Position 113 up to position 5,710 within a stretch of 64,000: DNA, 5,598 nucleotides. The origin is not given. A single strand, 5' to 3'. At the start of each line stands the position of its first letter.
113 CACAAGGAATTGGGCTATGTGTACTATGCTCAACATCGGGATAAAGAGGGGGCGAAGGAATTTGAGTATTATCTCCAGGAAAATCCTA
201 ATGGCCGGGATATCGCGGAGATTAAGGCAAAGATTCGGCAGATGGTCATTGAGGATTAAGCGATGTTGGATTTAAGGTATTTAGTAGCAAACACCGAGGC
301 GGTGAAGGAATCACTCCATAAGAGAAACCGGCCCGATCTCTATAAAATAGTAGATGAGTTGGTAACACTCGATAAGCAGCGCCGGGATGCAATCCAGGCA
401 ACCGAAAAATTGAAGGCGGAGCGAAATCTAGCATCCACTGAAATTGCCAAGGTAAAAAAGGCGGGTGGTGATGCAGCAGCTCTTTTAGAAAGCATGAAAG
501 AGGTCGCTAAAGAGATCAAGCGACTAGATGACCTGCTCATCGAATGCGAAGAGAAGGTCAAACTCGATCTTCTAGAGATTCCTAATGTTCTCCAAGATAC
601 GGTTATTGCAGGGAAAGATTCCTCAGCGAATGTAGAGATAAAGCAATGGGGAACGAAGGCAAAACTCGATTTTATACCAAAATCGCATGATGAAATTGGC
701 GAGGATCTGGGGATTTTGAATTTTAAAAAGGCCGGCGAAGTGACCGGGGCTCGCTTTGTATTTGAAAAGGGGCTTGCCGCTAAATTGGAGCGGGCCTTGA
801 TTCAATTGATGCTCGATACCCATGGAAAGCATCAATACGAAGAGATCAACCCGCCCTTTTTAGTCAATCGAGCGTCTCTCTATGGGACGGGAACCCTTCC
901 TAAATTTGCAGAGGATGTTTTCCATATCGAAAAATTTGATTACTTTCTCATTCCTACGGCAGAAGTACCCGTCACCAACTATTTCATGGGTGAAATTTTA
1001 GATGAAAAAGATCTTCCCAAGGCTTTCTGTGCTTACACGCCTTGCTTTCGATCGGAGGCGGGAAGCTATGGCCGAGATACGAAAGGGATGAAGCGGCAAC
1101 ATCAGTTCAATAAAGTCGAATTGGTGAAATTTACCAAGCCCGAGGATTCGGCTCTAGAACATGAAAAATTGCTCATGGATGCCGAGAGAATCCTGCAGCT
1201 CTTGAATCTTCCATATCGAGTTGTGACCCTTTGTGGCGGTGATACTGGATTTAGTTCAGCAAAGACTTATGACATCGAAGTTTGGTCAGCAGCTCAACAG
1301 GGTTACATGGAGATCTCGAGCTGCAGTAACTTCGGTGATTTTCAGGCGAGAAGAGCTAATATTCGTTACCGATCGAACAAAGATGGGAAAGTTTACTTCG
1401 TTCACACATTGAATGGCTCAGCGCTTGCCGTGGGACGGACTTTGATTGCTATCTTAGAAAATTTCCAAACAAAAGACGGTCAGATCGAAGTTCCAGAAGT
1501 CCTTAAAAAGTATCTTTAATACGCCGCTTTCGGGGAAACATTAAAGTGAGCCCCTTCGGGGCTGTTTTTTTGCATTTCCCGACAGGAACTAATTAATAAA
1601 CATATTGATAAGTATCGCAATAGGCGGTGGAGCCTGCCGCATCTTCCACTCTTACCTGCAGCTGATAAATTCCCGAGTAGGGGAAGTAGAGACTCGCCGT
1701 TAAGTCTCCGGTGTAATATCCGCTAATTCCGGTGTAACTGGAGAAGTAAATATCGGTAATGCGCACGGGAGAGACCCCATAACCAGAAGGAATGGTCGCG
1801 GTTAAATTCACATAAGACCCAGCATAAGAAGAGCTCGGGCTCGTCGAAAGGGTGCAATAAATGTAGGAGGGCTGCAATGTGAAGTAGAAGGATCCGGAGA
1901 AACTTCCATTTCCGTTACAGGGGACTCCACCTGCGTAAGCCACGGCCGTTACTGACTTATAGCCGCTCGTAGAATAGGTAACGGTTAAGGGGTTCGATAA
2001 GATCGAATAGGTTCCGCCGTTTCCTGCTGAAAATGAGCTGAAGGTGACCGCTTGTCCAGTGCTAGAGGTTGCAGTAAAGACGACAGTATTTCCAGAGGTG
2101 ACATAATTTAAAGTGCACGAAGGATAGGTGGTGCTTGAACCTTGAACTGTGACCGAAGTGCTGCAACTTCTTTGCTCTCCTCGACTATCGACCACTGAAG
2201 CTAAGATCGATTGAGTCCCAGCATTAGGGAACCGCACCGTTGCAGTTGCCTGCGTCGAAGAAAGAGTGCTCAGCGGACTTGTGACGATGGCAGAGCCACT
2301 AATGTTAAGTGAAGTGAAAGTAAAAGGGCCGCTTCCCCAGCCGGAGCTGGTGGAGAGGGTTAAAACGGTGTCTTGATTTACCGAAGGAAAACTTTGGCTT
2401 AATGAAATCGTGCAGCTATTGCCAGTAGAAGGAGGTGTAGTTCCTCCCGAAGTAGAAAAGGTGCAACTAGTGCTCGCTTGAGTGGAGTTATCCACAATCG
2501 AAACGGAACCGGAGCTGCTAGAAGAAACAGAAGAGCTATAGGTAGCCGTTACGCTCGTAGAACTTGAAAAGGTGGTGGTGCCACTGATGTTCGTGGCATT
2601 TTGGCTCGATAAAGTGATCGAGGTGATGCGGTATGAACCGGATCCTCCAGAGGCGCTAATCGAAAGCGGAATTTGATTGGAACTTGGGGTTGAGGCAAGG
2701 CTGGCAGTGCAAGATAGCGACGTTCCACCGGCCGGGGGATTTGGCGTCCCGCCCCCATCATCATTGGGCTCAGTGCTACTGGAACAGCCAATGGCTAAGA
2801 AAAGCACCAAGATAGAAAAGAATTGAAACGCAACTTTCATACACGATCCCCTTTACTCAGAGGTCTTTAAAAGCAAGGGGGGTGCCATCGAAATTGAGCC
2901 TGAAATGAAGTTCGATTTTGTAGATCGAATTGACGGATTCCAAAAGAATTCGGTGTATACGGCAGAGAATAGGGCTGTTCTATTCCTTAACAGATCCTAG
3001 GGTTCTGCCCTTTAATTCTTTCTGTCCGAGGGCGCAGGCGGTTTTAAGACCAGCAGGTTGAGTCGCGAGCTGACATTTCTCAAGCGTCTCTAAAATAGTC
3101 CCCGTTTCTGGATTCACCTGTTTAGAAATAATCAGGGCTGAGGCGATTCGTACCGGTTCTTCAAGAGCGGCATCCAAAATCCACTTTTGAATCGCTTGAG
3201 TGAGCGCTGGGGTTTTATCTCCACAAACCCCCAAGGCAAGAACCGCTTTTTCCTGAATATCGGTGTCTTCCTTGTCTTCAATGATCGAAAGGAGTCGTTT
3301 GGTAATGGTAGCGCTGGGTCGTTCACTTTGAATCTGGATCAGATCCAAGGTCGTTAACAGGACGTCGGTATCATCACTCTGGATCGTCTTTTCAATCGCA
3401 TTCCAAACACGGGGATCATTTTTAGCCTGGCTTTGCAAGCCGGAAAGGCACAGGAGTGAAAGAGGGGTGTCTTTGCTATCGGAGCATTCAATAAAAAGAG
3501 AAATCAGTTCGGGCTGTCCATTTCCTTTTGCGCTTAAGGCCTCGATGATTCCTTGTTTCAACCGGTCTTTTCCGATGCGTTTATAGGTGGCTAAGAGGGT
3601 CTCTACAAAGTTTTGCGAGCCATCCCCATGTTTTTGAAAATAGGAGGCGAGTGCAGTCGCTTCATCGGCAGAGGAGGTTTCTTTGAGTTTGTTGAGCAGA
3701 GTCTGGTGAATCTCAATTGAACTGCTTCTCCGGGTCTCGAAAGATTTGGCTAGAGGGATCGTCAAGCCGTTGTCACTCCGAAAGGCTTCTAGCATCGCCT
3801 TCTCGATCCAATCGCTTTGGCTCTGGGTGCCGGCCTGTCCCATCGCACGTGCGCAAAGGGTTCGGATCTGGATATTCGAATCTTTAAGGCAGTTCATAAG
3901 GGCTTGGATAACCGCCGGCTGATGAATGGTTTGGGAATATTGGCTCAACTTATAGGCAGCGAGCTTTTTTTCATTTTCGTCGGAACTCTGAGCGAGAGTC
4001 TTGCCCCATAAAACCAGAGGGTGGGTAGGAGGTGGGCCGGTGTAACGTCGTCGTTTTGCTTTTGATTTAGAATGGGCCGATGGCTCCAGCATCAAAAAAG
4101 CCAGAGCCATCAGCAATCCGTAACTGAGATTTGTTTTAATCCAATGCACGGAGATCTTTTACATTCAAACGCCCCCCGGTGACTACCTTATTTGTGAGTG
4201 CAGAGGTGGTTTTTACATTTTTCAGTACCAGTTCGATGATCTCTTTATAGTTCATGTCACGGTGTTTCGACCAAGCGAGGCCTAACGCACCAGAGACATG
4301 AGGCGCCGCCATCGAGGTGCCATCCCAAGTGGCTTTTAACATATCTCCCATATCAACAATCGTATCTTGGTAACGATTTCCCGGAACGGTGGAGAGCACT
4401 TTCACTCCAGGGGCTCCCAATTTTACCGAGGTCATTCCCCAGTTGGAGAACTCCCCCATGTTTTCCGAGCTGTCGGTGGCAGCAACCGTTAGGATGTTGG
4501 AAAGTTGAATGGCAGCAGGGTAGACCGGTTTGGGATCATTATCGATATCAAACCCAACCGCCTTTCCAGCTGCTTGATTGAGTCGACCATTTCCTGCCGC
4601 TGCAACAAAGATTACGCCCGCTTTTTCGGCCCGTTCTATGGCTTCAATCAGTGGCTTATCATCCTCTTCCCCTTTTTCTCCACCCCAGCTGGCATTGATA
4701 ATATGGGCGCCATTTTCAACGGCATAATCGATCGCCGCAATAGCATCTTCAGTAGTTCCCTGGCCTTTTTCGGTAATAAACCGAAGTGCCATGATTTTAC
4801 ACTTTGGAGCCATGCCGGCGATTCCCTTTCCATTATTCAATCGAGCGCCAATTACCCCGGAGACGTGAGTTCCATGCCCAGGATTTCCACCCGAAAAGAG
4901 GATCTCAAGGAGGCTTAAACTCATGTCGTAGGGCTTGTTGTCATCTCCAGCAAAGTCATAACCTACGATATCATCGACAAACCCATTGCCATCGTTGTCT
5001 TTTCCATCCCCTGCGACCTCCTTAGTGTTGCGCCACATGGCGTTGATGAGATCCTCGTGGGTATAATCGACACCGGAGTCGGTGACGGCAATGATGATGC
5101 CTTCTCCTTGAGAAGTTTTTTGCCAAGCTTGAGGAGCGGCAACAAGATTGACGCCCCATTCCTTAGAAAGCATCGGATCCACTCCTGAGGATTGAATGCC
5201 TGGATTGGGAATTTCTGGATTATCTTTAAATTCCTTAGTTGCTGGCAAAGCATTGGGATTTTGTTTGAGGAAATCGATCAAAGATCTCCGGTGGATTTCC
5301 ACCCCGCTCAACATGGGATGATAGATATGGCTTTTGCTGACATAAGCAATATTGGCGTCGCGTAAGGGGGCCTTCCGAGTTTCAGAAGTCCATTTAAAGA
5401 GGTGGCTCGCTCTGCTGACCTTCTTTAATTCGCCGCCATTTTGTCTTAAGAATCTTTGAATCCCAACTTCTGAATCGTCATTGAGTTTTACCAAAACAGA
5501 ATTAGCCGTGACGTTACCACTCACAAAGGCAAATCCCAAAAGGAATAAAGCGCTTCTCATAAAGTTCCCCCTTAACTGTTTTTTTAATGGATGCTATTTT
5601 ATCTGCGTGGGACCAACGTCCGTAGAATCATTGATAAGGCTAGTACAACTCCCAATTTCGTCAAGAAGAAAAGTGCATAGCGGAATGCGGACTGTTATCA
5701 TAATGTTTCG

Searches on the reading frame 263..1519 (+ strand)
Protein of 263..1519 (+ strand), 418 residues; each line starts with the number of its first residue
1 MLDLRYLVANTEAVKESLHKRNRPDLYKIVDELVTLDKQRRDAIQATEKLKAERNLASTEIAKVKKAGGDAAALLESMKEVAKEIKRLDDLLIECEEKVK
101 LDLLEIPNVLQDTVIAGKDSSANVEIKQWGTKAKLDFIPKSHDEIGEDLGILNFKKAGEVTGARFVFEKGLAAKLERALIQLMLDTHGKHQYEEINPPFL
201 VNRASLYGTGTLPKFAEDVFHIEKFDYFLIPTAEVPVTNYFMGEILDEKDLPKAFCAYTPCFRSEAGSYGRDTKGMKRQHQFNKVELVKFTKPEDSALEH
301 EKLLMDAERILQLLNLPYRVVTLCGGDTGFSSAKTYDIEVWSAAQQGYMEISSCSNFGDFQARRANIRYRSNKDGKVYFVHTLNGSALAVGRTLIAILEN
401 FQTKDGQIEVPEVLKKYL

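Call 57: search_protein_families(library=pfam, max_evalue=0.00001, proteins=[window:263-1519:+])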
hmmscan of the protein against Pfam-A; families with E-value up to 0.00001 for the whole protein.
window:263-1519:+ (418 aa): 2 families
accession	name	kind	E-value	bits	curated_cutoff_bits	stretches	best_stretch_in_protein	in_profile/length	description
PF00587.30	tRNA-synt_2b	-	2.7e-37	129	29.3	1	225-401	9-179/179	tRNA synthetase class II core domain (G, H, P, S and T)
PF02403.27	Seryl_tRNA_N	-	1.8e-24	86.5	28.2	1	1-109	1-107/108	Seryl-tRNA synthetase N-terminal domain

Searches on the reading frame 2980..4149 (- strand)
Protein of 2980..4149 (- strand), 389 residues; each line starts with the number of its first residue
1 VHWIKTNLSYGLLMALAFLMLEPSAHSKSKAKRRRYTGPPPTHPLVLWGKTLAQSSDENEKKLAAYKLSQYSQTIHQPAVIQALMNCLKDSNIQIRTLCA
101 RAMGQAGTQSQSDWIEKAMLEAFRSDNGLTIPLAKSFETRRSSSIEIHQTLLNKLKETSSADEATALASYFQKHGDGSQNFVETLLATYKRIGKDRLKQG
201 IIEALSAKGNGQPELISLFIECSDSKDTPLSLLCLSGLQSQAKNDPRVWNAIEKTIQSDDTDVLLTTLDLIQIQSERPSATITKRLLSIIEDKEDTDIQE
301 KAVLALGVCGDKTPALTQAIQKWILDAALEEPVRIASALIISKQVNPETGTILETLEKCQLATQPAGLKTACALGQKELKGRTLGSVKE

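Call 57: search_protein_families(library=pfam, max_evalue=0.00001, proteins=[window:2980-4149:-])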
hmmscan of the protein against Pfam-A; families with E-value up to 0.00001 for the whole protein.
window:2980-4149:- (389 aa): 1 family
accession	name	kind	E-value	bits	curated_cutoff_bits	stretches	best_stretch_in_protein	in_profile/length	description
PF13646.12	HEAT_2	-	5.1e-11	43.2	27.7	0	50-121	6-73/88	HEAT repeats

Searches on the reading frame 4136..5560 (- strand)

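Call 57: search_protein_families(library=pfam, max_evalue=0.00001, proteins=[window:4136-5560:-])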
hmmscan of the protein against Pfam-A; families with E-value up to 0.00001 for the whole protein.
window:4136-5560:- (474 aa): 1 family
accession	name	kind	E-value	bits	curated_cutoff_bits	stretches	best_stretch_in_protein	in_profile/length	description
PF00082.27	Peptidase_S8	-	3.9e-50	171.2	21.8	1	152-449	1-273/288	Subtilase family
